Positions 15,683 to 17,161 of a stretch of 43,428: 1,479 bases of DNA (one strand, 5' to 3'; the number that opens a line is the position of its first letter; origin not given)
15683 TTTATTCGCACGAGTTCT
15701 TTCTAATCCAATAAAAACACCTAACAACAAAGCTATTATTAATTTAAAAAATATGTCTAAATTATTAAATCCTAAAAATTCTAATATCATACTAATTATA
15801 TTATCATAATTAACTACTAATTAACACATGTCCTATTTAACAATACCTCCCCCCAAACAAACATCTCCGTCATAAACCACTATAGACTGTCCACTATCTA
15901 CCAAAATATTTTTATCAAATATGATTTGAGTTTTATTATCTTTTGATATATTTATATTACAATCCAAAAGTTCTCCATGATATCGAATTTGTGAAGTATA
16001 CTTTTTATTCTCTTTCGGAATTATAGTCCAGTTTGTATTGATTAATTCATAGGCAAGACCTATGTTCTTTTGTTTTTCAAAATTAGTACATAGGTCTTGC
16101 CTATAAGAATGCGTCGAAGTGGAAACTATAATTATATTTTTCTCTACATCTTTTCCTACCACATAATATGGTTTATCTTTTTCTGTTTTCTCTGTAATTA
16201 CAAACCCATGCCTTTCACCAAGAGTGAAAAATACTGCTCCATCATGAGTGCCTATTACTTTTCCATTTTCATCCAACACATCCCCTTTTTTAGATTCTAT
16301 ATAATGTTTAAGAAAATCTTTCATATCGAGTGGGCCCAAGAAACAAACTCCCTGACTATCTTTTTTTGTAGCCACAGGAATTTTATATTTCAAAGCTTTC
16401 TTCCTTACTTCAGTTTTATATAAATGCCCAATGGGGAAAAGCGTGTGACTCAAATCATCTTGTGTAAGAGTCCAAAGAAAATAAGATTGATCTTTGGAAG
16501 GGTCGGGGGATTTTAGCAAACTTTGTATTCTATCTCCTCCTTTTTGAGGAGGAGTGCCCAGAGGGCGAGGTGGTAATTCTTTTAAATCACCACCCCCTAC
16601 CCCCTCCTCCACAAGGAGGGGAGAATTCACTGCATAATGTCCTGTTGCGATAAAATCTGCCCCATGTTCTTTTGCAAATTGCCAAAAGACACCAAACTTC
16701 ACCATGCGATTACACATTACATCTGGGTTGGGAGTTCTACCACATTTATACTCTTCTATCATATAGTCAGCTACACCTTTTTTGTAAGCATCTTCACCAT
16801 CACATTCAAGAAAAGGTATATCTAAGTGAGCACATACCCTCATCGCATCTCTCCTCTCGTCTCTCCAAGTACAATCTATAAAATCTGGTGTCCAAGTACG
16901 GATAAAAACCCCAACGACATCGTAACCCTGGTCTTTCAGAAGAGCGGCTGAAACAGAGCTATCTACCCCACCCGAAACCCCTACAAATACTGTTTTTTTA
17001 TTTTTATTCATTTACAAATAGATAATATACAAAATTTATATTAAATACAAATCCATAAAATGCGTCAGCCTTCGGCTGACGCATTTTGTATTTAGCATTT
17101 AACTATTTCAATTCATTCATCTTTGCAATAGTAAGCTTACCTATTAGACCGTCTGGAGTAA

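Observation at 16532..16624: Triple-hairpin GC-rich ~93-nt in-frame module in MnmA sharing the LGTP-x4-GGD motif and GGD flanks with the alaS module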

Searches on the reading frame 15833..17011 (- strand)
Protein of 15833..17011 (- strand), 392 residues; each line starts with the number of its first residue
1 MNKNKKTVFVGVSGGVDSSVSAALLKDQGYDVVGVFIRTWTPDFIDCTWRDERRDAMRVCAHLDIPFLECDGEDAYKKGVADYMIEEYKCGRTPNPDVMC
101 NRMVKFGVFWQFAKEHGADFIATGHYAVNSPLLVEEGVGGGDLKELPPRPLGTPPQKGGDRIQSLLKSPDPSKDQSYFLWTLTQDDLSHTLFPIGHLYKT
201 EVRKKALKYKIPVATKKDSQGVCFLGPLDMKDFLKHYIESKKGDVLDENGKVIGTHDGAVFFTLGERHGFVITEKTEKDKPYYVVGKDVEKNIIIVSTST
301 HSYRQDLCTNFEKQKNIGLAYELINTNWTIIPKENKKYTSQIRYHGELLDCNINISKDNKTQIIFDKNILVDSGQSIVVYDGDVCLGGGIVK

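Call 10: find_homologous_proteins(query=window:15833-17011:-, max_evalue=1e-30)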
Query window:15833-17011:- (392 aa): 8000 proteins with E <= 1e-30 among 8000 candidates; the best 120 are listed.
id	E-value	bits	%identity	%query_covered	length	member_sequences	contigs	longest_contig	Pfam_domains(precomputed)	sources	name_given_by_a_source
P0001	9.3e-265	896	98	100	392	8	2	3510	PF20259.4,PF03054.23,PF20258.5,PF02540.24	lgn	-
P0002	2.8e-226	769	88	100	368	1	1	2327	PF20259.4,PF03054.23,PF20258.5,PF02540.24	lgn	-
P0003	7.5e-196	669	77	98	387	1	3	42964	PF20259.4,PF03054.23,PF20258.5,PF02540.24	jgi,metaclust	metaclust:\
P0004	1.5e-193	661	76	98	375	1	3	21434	PF20259.4,PF03054.23,PF20258.5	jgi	-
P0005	1.2e-188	645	73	99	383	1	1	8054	PF20259.4,PF03054.23,PF20258.5,PF02540.24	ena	-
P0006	1.4e-185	635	73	100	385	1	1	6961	PF20259.4,PF03054.23,PF20258.5,PF02540.24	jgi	jgi:tRNA-uridine 2-sulfurtransferase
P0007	5.3e-185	633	72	99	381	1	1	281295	PF20259.4,PF03054.23,PF20258.5,PF02540.24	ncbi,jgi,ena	ncbi:MAG: tRNA 2-thiouridine(34) synthase MnmA [Candidatus Paceibacterota bacterium]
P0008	9.0e-185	632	72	99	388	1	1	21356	PF20259.4,PF03054.23,PF20258.5,PF02540.24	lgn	-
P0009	1.3e-180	619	71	100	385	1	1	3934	PF20259.4,PF03054.23,PF20258.5,PF02540.24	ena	-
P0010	1.0e-179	616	69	100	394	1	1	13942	PF20259.4,PF03054.23,PF20258.5,PF02540.24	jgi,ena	-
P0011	1.3e-179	615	70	99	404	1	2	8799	PF20259.4,PF03054.23,PF20258.5,PF02540.24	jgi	-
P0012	3.1e-179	614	69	100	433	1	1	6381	PF20259.4,PF03054.23,PF20258.5,PF02540.24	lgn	-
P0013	4.0e-179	614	69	100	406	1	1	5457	PF20259.4,PF03054.23,PF20258.5,PF02540.24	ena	-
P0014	1.9e-178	612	70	99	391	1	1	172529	PF20259.4,PF03054.23,PF20258.5,PF02540.24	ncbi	-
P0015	2.4e-177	608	68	100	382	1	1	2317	PF20259.4,PF03054.23,PF20258.5,PF02540.24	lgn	-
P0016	3.2e-177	608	68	100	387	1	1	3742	PF20259.4,PF03054.23,PF20258.5,PF02540.24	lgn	-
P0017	3.8e-177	607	70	99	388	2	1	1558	PF20259.4,PF03054.23,PF20258.5,PF02540.24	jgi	jgi:tRNA-uridine 2-sulfurtransferase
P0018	1.4e-176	605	70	100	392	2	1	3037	PF20259.4,PF03054.23,PF20258.5,PF02540.24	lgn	-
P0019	3.0e-176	604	71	99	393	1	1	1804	PF20259.4,PF03054.23,PF20258.5,PF02540.24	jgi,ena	-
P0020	3.0e-176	604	69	100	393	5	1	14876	PF20259.4,PF03054.23,PF20258.5,PF02540.24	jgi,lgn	-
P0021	4.4e-176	604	72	99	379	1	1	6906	PF20259.4,PF03054.23,PF20258.5,PF02540.24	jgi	-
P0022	2.0e-175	602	68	99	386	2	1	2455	PF20259.4,PF03054.23,PF20258.5,PF02540.24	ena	-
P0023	2.8e-175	601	68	100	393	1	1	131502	PF20259.4,PF03054.23,PF20258.5,PF02540.24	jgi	jgi:tRNA-uridine 2-sulfurtransferase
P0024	3.7e-175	601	71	99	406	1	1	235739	PF20259.4,PF03054.23,PF20258.5,PF02540.24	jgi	jgi:tRNA-uridine 2-sulfurtransferase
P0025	5.5e-175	600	69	99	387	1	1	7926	PF20259.4,PF03054.23,PF20258.5,PF02540.24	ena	-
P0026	9.1e-175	599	66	100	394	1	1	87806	PF20259.4,PF03054.23,PF20258.5,PF02540.24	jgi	jgi:tRNA-uridine 2-sulfurtransferase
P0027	9.5e-175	599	69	98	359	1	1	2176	PF20259.4,PF03054.23,PF20258.5,PF02540.24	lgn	-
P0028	5.8e-174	597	68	100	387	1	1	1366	PF20259.4,PF03054.23,PF20258.5,PF02540.24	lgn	-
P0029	8.6e-174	596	70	100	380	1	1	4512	PF20259.4,PF03054.23,PF20258.5,PF02540.24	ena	-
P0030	9.7e-174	596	69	100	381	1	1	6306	PF20259.4,PF03054.23,PF20258.5,PF02540.24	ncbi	-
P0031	1.2e-173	596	68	99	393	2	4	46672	PF20259.4,PF03054.23,PF20258.5,PF02540.24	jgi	jgi:tRNA-specific 2-thiouridylase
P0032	2.4e-173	595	69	100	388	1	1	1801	PF20259.4,PF03054.23,PF20258.5,PF02540.24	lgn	-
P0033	3.4e-173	594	70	100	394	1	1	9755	PF20259.4,PF03054.23,PF20258.5,PF02540.24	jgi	-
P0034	4.5e-173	594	68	98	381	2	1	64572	PF20259.4,PF03054.23,PF20258.5,PF02540.24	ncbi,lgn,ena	-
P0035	5.0e-173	594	68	100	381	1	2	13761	PF20259.4,PF03054.23,PF20258.5,PF02540.24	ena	-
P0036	6.8e-173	593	70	99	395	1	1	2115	PF20259.4,PF03054.23,PF20258.5,PF02540.24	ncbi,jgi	jgi:tRNA-specific 2-thiouridylase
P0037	1.2e-172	592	67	100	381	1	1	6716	PF20259.4,PF03054.23,PF20258.5,PF02540.24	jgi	jgi:tRNA-specific 2-thiouridylase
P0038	1.4e-172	592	69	100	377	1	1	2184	PF20259.4,PF03054.23,PF20258.5,PF02540.24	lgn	-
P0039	1.7e-172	592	68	99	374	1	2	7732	PF20259.4,PF03054.23,PF20258.5,PF02540.24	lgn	-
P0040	3.0e-172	591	69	99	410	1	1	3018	PF20259.4,PF03054.23,PF20258.5,PF02540.24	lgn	-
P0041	4.4e-172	591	67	99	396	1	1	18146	PF20259.4,PF03054.23,PF20258.5,PF02540.24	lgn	-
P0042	4.5e-172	591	67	99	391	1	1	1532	PF20259.4,PF03054.23,PF20258.5,PF02540.24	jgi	-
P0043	4.8e-172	590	70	100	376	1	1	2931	PF20259.4,PF03054.23,PF20258.5,PF02540.24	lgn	-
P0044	5.6e-172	590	69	100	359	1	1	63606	PF20259.4,PF03054.23,PF20258.5,PF02540.24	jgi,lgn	-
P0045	7.7e-172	590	67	100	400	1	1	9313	PF20259.4,PF03054.23,PF20258.5,PF02540.24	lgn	-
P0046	7.9e-172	590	68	99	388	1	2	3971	PF20259.4,PF03054.23,PF20258.5,PF02540.24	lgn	-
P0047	1.0e-171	589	68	98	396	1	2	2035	PF20259.4,PF03054.23,PF20258.5,PF02540.24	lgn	-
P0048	1.4e-171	589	67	100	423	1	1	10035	PF20259.4,PF03054.23,PF20258.5,PF02540.24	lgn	-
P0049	1.6e-171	589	67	100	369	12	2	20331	PF20259.4,PF03054.23,PF20258.5,PF02540.24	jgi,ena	-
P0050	1.7e-171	589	68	99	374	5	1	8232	PF20259.4,PF03054.23,PF20258.5,PF02540.24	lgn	-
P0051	2.3e-171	588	68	99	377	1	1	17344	PF20259.4,PF03054.23,PF20258.5,PF02540.24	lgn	-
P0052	2.9e-171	588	67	100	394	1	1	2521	PF20259.4,PF03054.23,PF20258.5,PF02540.24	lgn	-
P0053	3.5e-171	588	67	99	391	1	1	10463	PF20259.4,PF03054.23,PF20258.5,PF02540.24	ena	-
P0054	9.8e-171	586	67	99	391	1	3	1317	PF20259.4,PF03054.23,PF20258.5,PF02540.24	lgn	-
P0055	1.1e-170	586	68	100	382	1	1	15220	PF20259.4,PF03054.23,PF20258.5,PF02540.24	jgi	jgi:tRNA-specific 2-thiouridylase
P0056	1.2e-170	586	67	100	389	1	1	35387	PF20259.4,PF03054.23,PF20258.5,PF02540.24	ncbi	-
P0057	2.1e-170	585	65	99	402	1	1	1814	PF20259.4,PF03054.23,PF20258.5,PF02540.24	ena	-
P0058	2.2e-170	585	66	99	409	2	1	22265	PF20259.4,PF03054.23,PF20258.5,PF02540.24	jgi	-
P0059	2.4e-170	585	68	100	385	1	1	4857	PF20259.4,PF03054.23,PF20258.5,PF02540.24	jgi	-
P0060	3.4e-170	584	69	100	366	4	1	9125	PF20259.4,PF03054.23,PF20258.5,PF02540.24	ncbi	-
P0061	4.9e-170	584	70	98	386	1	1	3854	PF20259.4,PF03054.23,PF20258.5,PF02540.24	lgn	-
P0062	7.3e-170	583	66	99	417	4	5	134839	PF20259.4,PF03054.23,PF20258.5,PF02540.24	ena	-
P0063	7.9e-170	583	68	100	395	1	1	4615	PF20259.4,PF03054.23,PF20258.5,PF02540.24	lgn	-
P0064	7.9e-170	583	66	100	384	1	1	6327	PF20259.4,PF03054.23,PF20258.5,PF02540.24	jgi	jgi:tRNA-specific 2-thiouridylase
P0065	8.0e-170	583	67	100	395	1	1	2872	PF20259.4,PF03054.23,PF20258.5,PF02540.24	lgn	-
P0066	9.8e-170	583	67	99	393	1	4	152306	PF20259.4,PF03054.23,PF20258.5,PF02540.24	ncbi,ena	-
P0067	1.0e-169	583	66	100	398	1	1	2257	PF20259.4,PF03054.23,PF20258.5,PF02540.24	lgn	-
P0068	1.2e-169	583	66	99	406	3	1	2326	PF20259.4,PF03054.23,PF20258.5,PF02540.24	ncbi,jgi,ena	jgi:tRNA-specific 2-thiouridylase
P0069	1.4e-169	582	68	100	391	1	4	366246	PF20259.4,PF03054.23,PF20258.5,PF02540.24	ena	-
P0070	1.4e-169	582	66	100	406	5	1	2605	PF20259.4,PF03054.23,PF20258.5,PF02540.24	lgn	-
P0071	2.1e-169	582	68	100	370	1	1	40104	PF20259.4,PF03054.23,PF06508.20,PF20258.5,PF02540.24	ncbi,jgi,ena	-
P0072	2.2e-169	582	68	100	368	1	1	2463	PF20259.4,PF03054.23,PF06508.20,PF20258.5,PF02540.24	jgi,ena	-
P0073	2.5e-169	582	68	100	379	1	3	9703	PF20259.4,PF03054.23,PF20258.5,PF02540.24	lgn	-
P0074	2.7e-169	581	66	99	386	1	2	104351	PF20259.4,PF03054.23,PF20258.5,PF02540.24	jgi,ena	-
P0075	2.7e-169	581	69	100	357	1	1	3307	PF20259.4,PF03054.23,PF20258.5,PF02540.24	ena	-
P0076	3.0e-169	581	68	100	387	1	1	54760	PF20259.4,PF03054.23,PF20258.5,PF02540.24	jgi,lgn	jgi:tRNA-specific 2-thiouridylase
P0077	3.0e-169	581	67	98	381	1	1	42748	PF20259.4,PF03054.23,PF20258.5,PF02540.24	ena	-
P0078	3.5e-169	581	68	100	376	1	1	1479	PF20259.4,PF03054.23,PF20258.5,PF02540.24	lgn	-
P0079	4.0e-169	581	67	100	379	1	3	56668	PF20259.4,PF03054.23,PF20258.5,PF02540.24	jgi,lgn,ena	jgi:tRNA-specific 2-thiouridylase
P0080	5.4e-169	580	68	99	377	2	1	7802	PF20259.4,PF03054.23,PF20258.5,PF02540.24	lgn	-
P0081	7.2e-169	580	68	100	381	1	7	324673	PF20259.4,PF03054.23,PF20258.5,PF02540.24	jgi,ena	-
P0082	8.1e-169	580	67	100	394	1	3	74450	PF20259.4,PF03054.23,PF20258.5,PF02540.24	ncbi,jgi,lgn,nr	ncbi:MAG TPA: tRNA 2-thiouridine(34) synthase MnmA [Candidatus Paceibacterota bacterium]|nr:tRNA 2-t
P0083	1.1e-168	579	68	100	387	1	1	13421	PF20259.4,PF03054.23,PF20258.5,PF02540.24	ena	-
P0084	1.4e-168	579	66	100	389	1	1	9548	PF20259.4,PF03054.23,PF20258.5,PF02540.24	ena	-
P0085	1.5e-168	579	68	100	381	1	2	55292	PF20259.4,PF03054.23,PF20258.5,PF02540.24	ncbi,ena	ncbi:MAG: tRNA 2-thiouridine(34) synthase MnmA [Candidatus Nomurabacteria bacterium]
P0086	1.5e-168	579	67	100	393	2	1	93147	PF20259.4,PF03054.23,PF20258.5,PF02540.24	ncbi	-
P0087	1.6e-168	579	66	100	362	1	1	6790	PF20259.4,PF03054.23,PF20258.5,PF02540.24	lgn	-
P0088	1.7e-168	579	66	99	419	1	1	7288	PF20259.4,PF03054.23,PF20258.5,PF02540.24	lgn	-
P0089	2.4e-168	578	66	100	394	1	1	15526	PF20259.4,PF03054.23,PF20258.5,PF02540.24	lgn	-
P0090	3.5e-168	578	69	100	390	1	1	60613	PF20259.4,PF03054.23,PF20258.5,PF02540.24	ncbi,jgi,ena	ncbi:MAG: tRNA 2-thiouridine(34) synthase MnmA [Candidatus Paceibacterota bacterium]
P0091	5.9e-168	577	67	100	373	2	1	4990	PF20259.4,PF03054.23,PF20258.5,PF02540.24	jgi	-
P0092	6.0e-168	577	68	98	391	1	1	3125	PF20259.4,PF03054.23,PF20258.5,PF02540.24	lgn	-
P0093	8.0e-168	577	67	100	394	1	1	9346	PF20259.4,PF03054.23,PF20258.5,PF02540.24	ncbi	-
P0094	1.0e-167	576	67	100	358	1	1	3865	PF20259.4,PF03054.23,PF20258.5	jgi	jgi:tRNA-specific 2-thiouridylase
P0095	1.2e-167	576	68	98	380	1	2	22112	PF20259.4,PF03054.23,PF20258.5,PF02540.24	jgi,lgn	jgi:tRNA-specific 2-thiouridylase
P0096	1.2e-167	576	67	100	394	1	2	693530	PF20259.4,PF03054.23,PF20258.5,PF02540.24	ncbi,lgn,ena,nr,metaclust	ncbi:TPA: tRNA-specific 2-thiouridylase [Candidatus Nomurabacteria bacterium]|nr:MAG: tRNA-specific 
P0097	1.4e-167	576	67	98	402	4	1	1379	PF20259.4,PF03054.23,PF20258.5,PF02540.24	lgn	-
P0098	1.6e-167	576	67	99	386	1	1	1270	PF20259.4,PF03054.23,PF20258.5,PF02540.24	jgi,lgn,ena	jgi:tRNA-specific 2-thiouridylase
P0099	1.9e-167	575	68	100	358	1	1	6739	PF20259.4,PF03054.23,PF20258.5,PF02540.24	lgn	-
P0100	2.7e-167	575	66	100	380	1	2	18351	PF20259.4,PF03054.23,PF20258.5,PF02540.24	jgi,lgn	-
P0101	2.8e-167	575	69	100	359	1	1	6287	PF20259.4,PF03054.23,PF20258.5,PF02540.24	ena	-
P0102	3.9e-167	574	67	100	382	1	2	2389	PF20259.4,PF03054.23,PF20258.5,PF02540.24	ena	-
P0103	4.4e-167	574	67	98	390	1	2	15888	PF20259.4,PF03054.23,PF20258.5,PF02540.24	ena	-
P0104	5.9e-167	574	67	99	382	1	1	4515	PF20259.4,PF03054.23,PF20258.5,PF02540.24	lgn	-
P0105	6.8e-167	574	69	99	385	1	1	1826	PF20259.4,PF03054.23,PF20258.5,PF02540.24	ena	-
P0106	8.2e-167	573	67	100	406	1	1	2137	PF20259.4,PF03054.23,PF20258.5,PF02540.24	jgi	jgi:tRNA-specific 2-thiouridylase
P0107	1.0e-166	573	66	100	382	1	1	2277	PF20259.4,PF03054.23,PF20258.5,PF02540.24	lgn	-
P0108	1.1e-166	573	66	97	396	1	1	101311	PF20259.4,PF03054.23,PF20258.5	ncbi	-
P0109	1.4e-166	572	67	99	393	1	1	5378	PF20259.4,PF03054.23,PF20258.5,PF02540.24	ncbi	-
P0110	1.9e-166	572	66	100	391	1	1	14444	PF20259.4,PF03054.23,PF20258.5,PF02540.24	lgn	-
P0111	1.9e-166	572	67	100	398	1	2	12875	PF20259.4,PF03054.23,PF20258.5,PF02540.24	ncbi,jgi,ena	-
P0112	2.3e-166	572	65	100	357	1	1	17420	PF20259.4,PF03054.23,PF20258.5,PF02540.24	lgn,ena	-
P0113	2.3e-166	572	66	100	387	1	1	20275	PF20259.4,PF03054.23,PF20258.5,PF02540.24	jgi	jgi:tRNA-specific 2-thiouridylase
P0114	2.7e-166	572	67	99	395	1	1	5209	PF20259.4,PF03054.23,PF20258.5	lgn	-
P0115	3.0e-166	571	67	100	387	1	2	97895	PF20259.4,PF03054.23,PF20258.5,PF02540.24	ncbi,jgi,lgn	jgi:tRNA-specific 2-thiouridylase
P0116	4.7e-166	571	65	99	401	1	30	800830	PF20259.4,PF03054.23,PF20258.5,PF02540.24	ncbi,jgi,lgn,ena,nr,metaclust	ncbi:tRNA 2-thiouridine(34) synthase MnmA [Candidatus Nomurabacteria bacterium RIFOXYC2_FULL_36_8]|n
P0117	5.5e-166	571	66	98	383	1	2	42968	PF20259.4,PF03054.23,PF20258.5,PF02540.24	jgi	jgi:tRNA-specific 2-thiouridylase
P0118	5.6e-166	571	66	99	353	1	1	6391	PF20259.4,PF03054.23,PF20258.5,PF02540.24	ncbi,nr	ncbi:MAG: tRNA 2-thiouridine(34) synthase MnmA [Candidatus Nomurabacteria bacterium]|nr:tRNA 2-thiou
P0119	7.4e-166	570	66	100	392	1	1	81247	PF20259.4,PF03054.23,PF20258.5,PF02540.24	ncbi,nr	ncbi:MAG TPA: tRNA 2-thiouridine(34) synthase MnmA [Candidatus Paceibacterota bacterium]|nr:tRNA 2-t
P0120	8.4e-166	570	67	100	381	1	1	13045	PF20259.4,PF03054.23,PF20258.5,PF02540.24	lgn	-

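Call 11: search_protein_families(library=pfam, proteins=[window:15836-17011:-])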
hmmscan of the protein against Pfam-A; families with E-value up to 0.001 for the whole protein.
window:15836-17011:- (392 aa): 4 families
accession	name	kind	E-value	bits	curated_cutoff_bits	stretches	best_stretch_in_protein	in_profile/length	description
PF03054.22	tRNA_Me_trans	-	3.5e-67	226.4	20.6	1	7-226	2-201/202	tRNA methyl transferase HUP domain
PF20259.3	tRNA_Me_trans_M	-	1e-20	73.5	27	1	231-297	1-65/66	tRNA methyl transferase PRC-barrel domain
PF20258.4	tRNA_Me_trans_C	-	7.9e-14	52.2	20.6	1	325-391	8-77/77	Aminomethyltransferase beta-barrel domain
PF02540.23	NAD_synthase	-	3.2e-06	26.9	21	0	4-78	17-87/242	NAD synthase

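Call 14: find_encoding_contigs(protein=window:15833-17011:-, flank=10000, max_places=3)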
Protein window:15833-17011:- (392 aa): 1 contig read that carries it; 1 place shown.
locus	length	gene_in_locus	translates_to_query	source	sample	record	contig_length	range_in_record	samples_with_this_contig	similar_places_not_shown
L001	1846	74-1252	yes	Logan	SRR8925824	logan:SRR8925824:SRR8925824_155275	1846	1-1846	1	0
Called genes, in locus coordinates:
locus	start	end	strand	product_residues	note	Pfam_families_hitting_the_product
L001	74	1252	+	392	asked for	PF02540:NAD_synthase (faint), PF03054:tRNA_Me_trans, PF20259:tRNA_Me_trans_M, PF20258:tRNA_Me_trans_C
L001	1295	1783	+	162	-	PF02308:MgtC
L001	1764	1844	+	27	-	?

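Call 15: find_encoding_contigs(protein=P0002, flank=10000, max_places=2)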
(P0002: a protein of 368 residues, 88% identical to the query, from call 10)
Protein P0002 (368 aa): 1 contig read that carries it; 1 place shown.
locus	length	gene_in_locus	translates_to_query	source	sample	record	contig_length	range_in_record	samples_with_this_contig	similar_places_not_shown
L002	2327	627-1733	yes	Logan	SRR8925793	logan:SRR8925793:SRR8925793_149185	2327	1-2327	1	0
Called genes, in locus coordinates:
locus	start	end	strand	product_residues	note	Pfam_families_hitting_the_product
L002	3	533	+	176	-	?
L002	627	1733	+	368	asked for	PF02540:NAD_synthase (faint), PF03054:tRNA_Me_trans, PF20259:tRNA_Me_trans_M, PF20258:tRNA_Me_trans_C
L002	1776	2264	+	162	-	PF02308:MgtC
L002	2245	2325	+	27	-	?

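Call 16: find_encoding_contigs(protein=P0007, flank=10000, max_places=2)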
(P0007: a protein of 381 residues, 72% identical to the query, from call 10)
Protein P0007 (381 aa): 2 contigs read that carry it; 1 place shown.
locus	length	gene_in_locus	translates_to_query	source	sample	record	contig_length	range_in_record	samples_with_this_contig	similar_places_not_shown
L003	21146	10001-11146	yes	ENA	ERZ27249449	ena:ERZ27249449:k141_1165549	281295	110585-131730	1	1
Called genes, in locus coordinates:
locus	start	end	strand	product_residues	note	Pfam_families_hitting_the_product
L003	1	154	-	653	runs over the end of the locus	PF17764:PriA_3primeBD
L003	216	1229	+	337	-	PF00022:Actin, PF06723:MreB_Mbl, PF00012:HSP70, PF14450:FtsA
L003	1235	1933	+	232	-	PF13177:DNA_pol3_delta2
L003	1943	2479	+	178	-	PF01765:RRF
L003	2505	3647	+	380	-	PF02163:Peptidase_M50, PF13180:PDZ_2 (weak), PF17820:PDZ_6 (weak)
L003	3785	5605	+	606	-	PF00009:GTP_EFTU, PF01926:MMR_HSR1 (weak), PF22042:EF-G_D2, PF03144:GTP_EFTU_D2 (weak), PF00679:EFG_C, PF21018:BipA_C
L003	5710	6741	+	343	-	PF04545:Sigma70_r4, PF05066:HARE-HTH (weak)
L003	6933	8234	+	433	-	-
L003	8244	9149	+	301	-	PF02618:YceG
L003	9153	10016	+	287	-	PF10672:Methyltrans_SAM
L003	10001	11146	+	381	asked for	PF02540:NAD_synthase (weak), PF03054:tRNA_Me_trans, PF20259:tRNA_Me_trans_M, PF20258:tRNA_Me_trans_C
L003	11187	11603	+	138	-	PF03091:CutA1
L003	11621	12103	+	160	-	PF02308:MgtC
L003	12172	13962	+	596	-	PF01411:tRNA-synt_2c, PF07973:tRNA_SAD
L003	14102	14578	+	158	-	-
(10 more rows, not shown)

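Call 20: find_related_loci(query=window:15836-17011:-, collection=metagenome_contigs, flank=6000)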
Query window:15836-17011:- (392 aa) in metagenome_contigs; peptide patterns used: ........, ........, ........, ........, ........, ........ (x = any residue, [..] = any of these).
600 stretches matched a pattern (row limit reached: there are more); 581 encode a relative of the query (tblastn E <= 1e-3); the best 80 are kept; 80 distinct loci.
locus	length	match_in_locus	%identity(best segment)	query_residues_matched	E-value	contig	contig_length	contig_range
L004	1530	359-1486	63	6-392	5e-178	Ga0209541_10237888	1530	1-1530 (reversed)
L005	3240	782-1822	64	6-392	1e-164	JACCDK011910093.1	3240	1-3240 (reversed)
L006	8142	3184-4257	61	3-391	1e-152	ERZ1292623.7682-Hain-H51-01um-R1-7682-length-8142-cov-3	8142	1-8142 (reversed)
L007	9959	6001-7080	60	2-391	2e-144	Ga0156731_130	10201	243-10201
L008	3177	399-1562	58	5-391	7e-149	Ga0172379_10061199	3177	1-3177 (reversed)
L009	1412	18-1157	56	1-392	8e-151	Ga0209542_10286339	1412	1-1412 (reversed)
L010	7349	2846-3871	56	9-390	1e-137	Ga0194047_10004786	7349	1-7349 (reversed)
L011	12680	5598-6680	57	1-391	1e-137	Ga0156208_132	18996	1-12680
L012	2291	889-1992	55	1-391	1e-146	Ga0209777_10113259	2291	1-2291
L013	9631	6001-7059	56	4-392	5e-135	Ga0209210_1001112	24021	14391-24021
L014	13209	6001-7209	54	2-391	1e-134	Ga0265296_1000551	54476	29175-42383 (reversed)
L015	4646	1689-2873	54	1-391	1e-136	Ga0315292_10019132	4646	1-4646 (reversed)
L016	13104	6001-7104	57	1-391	4e-133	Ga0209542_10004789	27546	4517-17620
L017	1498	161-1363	54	2-392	3e-143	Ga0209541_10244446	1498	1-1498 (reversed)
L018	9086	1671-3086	49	3-392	1e-127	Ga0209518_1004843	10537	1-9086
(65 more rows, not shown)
